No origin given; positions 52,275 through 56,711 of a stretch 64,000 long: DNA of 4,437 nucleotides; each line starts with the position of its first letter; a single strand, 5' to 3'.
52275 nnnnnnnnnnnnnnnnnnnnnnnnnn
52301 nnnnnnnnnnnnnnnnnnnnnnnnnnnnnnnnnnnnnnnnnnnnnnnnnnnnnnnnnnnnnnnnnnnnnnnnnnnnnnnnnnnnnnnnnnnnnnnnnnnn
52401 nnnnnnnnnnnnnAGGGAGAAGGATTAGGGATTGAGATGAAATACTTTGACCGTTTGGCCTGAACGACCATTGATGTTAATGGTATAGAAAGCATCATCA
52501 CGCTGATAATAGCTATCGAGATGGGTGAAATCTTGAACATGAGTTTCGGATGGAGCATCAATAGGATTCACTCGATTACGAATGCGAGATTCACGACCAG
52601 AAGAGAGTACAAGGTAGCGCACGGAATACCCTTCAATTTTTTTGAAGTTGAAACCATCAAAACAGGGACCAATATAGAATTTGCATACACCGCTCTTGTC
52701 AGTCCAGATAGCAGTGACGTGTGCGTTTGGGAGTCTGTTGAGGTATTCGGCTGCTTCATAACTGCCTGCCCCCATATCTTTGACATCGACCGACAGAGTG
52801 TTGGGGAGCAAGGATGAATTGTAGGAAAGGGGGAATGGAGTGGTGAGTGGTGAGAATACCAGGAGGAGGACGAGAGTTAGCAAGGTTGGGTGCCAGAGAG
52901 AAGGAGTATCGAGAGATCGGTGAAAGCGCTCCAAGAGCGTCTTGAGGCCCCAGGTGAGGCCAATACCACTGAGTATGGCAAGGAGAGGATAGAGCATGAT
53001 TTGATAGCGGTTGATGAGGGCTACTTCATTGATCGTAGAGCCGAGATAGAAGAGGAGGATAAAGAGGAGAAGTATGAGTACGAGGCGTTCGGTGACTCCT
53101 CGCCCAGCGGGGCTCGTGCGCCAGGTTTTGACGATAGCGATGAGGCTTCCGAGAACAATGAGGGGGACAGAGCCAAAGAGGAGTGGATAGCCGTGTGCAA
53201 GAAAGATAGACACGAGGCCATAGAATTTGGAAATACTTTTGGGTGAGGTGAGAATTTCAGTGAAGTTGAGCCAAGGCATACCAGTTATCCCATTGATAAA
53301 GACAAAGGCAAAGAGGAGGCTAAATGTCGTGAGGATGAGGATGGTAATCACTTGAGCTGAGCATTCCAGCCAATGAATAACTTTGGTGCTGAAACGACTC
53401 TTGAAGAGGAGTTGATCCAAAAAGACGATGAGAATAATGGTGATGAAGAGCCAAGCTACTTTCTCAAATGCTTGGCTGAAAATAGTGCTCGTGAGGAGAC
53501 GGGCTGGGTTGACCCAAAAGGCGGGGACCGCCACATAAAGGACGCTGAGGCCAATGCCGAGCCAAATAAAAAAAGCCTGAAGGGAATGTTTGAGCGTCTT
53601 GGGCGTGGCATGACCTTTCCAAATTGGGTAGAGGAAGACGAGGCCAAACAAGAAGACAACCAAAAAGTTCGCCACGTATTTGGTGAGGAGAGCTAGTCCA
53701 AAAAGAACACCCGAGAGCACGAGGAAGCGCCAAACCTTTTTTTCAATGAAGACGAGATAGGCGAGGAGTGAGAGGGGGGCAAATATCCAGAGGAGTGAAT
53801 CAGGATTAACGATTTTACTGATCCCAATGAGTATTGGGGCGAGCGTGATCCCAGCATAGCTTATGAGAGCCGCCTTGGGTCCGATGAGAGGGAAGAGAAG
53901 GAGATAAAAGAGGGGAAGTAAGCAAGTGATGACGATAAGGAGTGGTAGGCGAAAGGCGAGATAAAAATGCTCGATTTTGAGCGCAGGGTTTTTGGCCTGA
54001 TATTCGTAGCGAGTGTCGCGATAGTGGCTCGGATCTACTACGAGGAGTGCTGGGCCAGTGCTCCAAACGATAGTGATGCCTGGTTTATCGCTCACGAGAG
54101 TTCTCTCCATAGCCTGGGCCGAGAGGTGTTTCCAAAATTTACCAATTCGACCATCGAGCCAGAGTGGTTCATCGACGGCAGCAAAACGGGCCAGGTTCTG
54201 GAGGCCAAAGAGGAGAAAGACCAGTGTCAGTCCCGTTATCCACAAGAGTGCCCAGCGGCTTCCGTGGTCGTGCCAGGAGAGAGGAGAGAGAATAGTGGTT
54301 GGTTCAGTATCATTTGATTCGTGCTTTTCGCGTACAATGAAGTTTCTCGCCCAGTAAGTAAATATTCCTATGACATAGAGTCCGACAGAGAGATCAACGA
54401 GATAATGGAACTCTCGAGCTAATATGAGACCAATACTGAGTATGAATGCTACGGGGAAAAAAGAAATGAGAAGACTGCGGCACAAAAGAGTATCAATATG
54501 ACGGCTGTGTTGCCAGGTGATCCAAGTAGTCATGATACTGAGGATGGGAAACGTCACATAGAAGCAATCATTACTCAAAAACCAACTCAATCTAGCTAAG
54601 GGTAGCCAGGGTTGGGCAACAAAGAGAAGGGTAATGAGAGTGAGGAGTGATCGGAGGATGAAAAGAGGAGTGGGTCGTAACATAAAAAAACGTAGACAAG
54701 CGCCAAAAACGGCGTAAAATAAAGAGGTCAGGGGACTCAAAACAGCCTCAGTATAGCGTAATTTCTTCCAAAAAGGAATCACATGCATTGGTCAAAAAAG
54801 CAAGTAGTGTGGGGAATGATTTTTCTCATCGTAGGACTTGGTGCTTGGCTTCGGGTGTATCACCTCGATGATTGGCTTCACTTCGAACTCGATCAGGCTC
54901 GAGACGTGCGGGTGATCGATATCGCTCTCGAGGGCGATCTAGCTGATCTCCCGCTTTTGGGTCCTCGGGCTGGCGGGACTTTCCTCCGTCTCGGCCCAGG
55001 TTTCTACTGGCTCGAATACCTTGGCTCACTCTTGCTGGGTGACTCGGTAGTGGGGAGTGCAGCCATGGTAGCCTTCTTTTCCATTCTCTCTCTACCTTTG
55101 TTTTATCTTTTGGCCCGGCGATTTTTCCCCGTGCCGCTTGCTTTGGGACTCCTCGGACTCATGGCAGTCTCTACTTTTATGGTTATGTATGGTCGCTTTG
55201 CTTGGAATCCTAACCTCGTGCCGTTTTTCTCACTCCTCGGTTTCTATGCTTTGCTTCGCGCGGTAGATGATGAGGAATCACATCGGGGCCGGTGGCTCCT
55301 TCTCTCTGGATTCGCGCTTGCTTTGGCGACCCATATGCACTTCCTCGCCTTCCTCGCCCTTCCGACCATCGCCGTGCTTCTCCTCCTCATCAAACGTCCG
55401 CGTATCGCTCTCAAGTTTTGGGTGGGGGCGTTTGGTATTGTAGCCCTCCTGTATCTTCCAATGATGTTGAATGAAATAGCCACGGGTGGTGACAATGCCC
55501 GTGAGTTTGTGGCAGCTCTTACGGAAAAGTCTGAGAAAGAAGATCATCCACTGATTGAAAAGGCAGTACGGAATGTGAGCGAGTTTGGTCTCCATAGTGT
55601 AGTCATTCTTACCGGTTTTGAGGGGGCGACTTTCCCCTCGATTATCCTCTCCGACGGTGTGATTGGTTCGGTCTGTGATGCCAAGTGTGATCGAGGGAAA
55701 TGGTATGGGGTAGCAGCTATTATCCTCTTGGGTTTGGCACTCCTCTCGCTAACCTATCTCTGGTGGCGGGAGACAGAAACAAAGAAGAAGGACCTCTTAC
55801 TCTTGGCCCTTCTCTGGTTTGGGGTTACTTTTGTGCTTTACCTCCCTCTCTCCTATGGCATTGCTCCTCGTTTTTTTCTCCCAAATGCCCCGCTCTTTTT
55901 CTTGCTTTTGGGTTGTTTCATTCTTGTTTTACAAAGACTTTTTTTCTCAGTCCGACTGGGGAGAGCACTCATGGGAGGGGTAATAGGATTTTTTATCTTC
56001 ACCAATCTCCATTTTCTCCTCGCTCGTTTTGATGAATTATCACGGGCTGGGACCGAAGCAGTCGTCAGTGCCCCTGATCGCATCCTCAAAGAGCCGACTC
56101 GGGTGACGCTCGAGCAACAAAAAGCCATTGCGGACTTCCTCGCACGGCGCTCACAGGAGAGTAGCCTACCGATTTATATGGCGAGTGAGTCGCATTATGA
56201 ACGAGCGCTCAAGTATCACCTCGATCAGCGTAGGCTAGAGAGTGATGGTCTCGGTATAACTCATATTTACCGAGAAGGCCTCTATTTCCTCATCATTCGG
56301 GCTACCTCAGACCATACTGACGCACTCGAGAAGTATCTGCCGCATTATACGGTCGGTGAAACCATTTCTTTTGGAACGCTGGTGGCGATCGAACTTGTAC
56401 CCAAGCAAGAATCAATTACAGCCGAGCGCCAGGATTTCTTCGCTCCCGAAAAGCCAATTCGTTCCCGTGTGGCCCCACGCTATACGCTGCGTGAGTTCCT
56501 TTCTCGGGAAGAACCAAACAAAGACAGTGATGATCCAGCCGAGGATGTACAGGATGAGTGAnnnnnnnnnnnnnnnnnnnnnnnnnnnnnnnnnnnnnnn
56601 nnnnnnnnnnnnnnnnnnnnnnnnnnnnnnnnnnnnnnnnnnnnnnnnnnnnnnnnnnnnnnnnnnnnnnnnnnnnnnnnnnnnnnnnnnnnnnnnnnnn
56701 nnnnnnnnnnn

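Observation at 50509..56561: Cluster of GT-C-like membrane glycosyltransferases, including tandem paralogs and an N-terminally extended form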

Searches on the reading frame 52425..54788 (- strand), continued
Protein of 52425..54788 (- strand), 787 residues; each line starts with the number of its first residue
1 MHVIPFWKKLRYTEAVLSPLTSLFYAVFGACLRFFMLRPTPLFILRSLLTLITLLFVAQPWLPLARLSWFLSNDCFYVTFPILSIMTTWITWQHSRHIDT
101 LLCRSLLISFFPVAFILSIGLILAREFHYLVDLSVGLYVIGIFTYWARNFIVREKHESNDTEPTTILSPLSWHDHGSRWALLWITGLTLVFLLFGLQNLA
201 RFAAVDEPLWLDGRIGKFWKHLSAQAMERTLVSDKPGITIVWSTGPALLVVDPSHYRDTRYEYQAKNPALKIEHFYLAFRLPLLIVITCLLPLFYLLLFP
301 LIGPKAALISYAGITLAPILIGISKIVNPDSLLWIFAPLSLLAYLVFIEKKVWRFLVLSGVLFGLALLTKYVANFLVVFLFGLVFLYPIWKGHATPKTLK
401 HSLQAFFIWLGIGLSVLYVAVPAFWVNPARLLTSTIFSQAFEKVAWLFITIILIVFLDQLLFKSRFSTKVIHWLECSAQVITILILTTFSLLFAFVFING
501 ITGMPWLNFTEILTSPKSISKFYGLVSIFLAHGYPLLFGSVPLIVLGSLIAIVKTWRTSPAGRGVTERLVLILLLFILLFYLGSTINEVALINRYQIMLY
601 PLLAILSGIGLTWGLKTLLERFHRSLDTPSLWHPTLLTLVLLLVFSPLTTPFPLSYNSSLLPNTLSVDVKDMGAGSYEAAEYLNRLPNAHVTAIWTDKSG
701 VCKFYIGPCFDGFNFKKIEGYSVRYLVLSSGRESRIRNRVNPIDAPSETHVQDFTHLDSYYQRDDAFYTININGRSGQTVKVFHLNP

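Call 37: fold_search(model_id=the predicted structure, library=pdb)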
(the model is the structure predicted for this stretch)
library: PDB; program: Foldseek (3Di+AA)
matches with E <= 10: 242; with E <= 0.001: 15
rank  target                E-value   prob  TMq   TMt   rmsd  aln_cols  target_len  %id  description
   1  9n9j_I                1.5e-06  1.00  0.37  0.39  12.4       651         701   12  Structure of a GRP94 folding intermediate engaged with a CCDC134- and FKBP11-bound secretory translocon (released 2025-11-19)
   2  8b6l_I                2.4e-06  1.00  0.36  0.39  13.1       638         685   11  Subtomogram average of the human Sec61-TRAP-OSTA-translocon (released 2022-12-07)
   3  8agc_A                2.2e-05  1.00  0.39  0.41  10.7       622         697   12  Structure of yeast oligosaccharylransferase complex with lipid-linked oligosaccharide and non-acceptor peptide bound (released 2022-12-07)
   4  6s7o_A                2.2e-05  1.00  0.35  0.39  11.1       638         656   12  Cryo-EM structure of human oligosaccharyltransferase complex OST-A (released 2019-12-18)
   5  6s7t_A                2.9e-05  1.00  0.38  0.40  11.4       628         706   13  Cryo-EM structure of human oligosaccharyltransferase complex OST-B (released 2019-12-18)
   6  8pn9_A                7.8e-05  1.00  0.35  0.39  11.8       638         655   12  Structure of human oligosaccharyltransferase OST-A complex bound to NGI-1 (released 2024-05-08)
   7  7e9s_A                9.5e-05  1.00  0.35  0.31  12.3       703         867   14  Archaeal oligosaccharyltransferase AglB from Archaeoglobus fulgidus in complex with an inhibitory peptide and a dolich (released 2021-09-08)
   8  7oci_F                1.3e-04  1.00  0.35  0.40  10.7       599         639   11  Cryo-EM structure of yeast Ost6p containing oligosaccharyltransferase complex (released 2022-02-16)
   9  6ftg_5                1.3e-04  1.00  0.35  0.40  12.7       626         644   12  Subtomogram average of OST-containing ribosome-translocon complexes from canine rough microsomal membranes (released 2018-03-21)
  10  6ezn_F                1.7e-04  1.00  0.35  0.40  13.8       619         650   11  Cryo-EM structure of the yeast oligosaccharyltransferase (OST) complex (released 2018-01-17)
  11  9s6t_A                2.0e-04  1.00  0.35  0.49   9.2       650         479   13  Ternary cryo-EM structure of chicken ALG12 with Dol25-PP-GlcNAc2Man7, Dol25-P-Man, and Fab (released 2026-03-18)
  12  5gmy_A                2.4e-04  1.00  0.34  0.31  12.1       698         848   13  Crystal structure of the Archaeoglobus fulgidus oligosaccharyltransferase (O29867_ARCFU) tethered with an acceptor pep (released 2017-02-01)
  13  8agb_A                3.2e-04  1.00  0.37  0.42  11.8       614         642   12  Structure of yeast oligosaccharylransferase complex with lipid-linked oligosaccharide bound (released 2022-12-07)
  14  3wak                  4.6e-04  1.00  0.40  0.35  11.0       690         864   13  Crystal structure of the Archaeoglobus fulgidus oligosaccharyltransferase (O29867_ARCFU) in the apo form (released 2013-10-30)
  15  8age_A                7.7e-04  1.00  0.36  0.41  10.7       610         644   12  Structure of yeast oligosaccharylransferase complex with acceptor peptide bound (released 2022-12-07)
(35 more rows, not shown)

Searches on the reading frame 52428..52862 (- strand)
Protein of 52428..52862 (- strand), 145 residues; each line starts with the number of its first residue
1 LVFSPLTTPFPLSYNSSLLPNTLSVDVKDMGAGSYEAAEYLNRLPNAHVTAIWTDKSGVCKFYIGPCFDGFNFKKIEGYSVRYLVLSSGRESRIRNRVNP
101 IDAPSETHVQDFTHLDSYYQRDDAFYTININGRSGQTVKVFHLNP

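Call 66: search_solved_structures(query=A5, max_evalue=10, show_alignments=3)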
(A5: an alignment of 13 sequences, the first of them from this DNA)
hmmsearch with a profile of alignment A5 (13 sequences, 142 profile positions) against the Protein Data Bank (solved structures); distinct sequences matched with E-value up to 10: 0.

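Call 82: search_protein_families(library=pfam, alignment_id=A5, max_evalue=10)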
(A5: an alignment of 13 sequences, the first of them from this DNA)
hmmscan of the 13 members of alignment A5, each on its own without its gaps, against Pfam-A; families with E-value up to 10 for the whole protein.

A. member 1, seq(145 aa): 0 families

B. families by the number of members that match (of 13 scanned): 5 families
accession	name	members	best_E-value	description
PF10378.14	RRM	3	0.059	Putative RRM domain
PF00696.33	AA_kinase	2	0.24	Amino acid kinase family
PF10353.14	DUF2430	1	0.054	Protein of unknown function (DUF2430)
PF04556.18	DpnII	1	0.071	DpnII restriction endonuclease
PF23032.1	GBD_ELAPOR1-like_3rd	1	0.12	ELAPOR1-like, galactose-binding domain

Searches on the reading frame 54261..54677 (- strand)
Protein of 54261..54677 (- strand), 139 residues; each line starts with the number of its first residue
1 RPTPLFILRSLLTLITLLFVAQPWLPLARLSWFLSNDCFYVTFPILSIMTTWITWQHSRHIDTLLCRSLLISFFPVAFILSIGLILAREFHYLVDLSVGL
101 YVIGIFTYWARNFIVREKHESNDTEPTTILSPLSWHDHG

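Call 20: search_protein_families(library=pfam, alignment_id=A2, max_evalue=10)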
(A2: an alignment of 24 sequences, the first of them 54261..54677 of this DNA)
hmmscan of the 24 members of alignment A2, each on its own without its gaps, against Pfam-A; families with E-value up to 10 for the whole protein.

A. member 1, window:54261-54677:- (139 aa): 1 family
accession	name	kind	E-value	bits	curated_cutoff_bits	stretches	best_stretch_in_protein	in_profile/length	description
PF14360.12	PAP2_C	-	0.085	13.9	27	1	62-109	30-70/74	PAP2 superfamily C-terminal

B. families by the number of members that match (of 24 scanned): 42 families (the first 25 are shown)
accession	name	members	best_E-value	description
PF09843.14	DUF2070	8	0.018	Predicted membrane protein (DUF2070)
PF06170.17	DUF983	5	0.012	Protein of unknown function (DUF983)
PF19589.4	DUF6095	5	0.058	Family of unknown function (DUF6095)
PF19529.4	DUF6057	2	0.0021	Family of unknown function (DUF6057)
PF09925.14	DUF2157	2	0.0034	Predicted membrane protein (DUF2157)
PF05875.18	Ceramidase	2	0.035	Ceramidase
PF17555.7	TssN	2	0.056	Type VI secretion system, TssN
PF14360.12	PAP2_C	2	0.085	PAP2 superfamily C-terminal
PF09586.16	YfhO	2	0.12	Bacterial membrane protein YfhO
PF07332.16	Phage_holin_3_6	2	0.3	Putative Actinobacterial Holin-X, holin superfamily III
PF24357.1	TMD0_ABC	1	0.00012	ABC transporter TMD0 domain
PF14147.11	Spore_YhaL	1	0.0015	Sporulation protein YhaL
PF13398.12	Peptidase_M50B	1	0.0045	Peptidase M50B-like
PF14351.11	DUF4401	1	0.008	Domain of unknown function (DUF4401)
PF01292.26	Ni_hydr_CYTB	1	0.02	Prokaryotic cytochrome b561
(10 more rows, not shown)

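Call 27: search_protein_representatives(alignment_id=A2)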
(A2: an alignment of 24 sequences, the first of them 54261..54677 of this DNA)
Query: 24 sequences, 140 profile positions. Proteins with E-value up to 0.001 (for the whole library): 41; up to 1e-10: 21; up to 1e-30: 4. The best 41 are listed.
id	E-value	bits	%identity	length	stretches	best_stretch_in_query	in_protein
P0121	1.3e-40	154.6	-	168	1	1-140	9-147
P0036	6.5e-39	149.1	-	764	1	2-139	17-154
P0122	1.8e-33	131.5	-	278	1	5-138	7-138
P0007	6.2e-31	123.2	-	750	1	3-139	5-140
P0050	3.0e-28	114.5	-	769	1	3-140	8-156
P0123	3.3e-26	107.9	-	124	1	10-111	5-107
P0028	7.3e-25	103.5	-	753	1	5-138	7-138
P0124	1.1e-21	93.2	-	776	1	2-140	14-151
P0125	1.2e-20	89.9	-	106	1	33-132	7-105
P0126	7.7e-20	87.3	-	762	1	3-140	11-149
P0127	1.8e-18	82.8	-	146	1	4-124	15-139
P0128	6.9e-16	74.4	-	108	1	5-93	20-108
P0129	8.4e-16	74.2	-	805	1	5-125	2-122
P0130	6.2e-15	71.3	-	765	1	3-138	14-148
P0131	2.7e-14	69.3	-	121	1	3-106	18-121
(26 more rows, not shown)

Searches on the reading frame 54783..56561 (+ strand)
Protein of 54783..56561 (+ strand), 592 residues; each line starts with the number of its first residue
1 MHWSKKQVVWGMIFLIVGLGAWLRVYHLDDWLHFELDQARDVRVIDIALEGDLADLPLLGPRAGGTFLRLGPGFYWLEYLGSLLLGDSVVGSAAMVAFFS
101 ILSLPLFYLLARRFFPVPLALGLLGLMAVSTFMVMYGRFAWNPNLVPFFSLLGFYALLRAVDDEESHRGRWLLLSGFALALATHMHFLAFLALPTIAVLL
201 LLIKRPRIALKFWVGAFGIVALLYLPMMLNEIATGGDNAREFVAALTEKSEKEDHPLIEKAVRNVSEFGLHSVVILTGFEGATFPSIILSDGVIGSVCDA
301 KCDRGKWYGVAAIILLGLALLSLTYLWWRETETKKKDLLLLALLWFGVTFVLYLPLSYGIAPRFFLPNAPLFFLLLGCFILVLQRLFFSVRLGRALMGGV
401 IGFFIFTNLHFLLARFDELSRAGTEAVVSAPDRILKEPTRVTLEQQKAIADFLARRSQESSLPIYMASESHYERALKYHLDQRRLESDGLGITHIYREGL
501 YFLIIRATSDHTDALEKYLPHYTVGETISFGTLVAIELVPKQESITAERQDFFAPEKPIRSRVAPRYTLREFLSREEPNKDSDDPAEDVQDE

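Call 4: search_protein_families(library=pfam, proteins=[window:54783-56561:+], max_evalue=0.1)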
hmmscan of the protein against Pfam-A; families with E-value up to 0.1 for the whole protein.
window:54783-56561:+ (592 aa): 2 families
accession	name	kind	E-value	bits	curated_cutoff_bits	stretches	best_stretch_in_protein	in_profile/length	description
PF13231.12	PMT_2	-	1.3e-09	38.9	26.1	1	72-224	4-153/160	Dolichyl-phosphate-mannose-protein mannosyltransferase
PF11028.14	TMEM260-like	-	1.4e-05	25.4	24.2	1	148-204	117-174/179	Protein O-mannosyl-transferase TMEM260-like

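Call 32: search_protein_families(library=ncbifam, proteins=[window:54783-56561:+], max_evalue=0.001)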
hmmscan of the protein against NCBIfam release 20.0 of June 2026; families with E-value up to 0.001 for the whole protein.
window:54783-56561:+ (592 aa): 2 families
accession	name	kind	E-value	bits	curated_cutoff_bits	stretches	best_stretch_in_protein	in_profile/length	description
TIGR03663.1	TIGR03663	subfamily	1.2e-06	27.9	126.25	1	71-186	52-163/435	flippase activity-associated protein Agl23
NF009784.2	PRK13279.1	equivalog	1.3e-05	24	567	1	75-223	66-218/539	lipid IV(A) 4-amino-4-deoxy-L-arabinosyltransferase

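Call 88: search_solved_structures(query=window:54783-56561:+, max_evalue=1, show_alignments=2)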
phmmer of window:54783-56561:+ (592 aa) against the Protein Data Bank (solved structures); distinct sequences matched with E-value up to 1: 0.
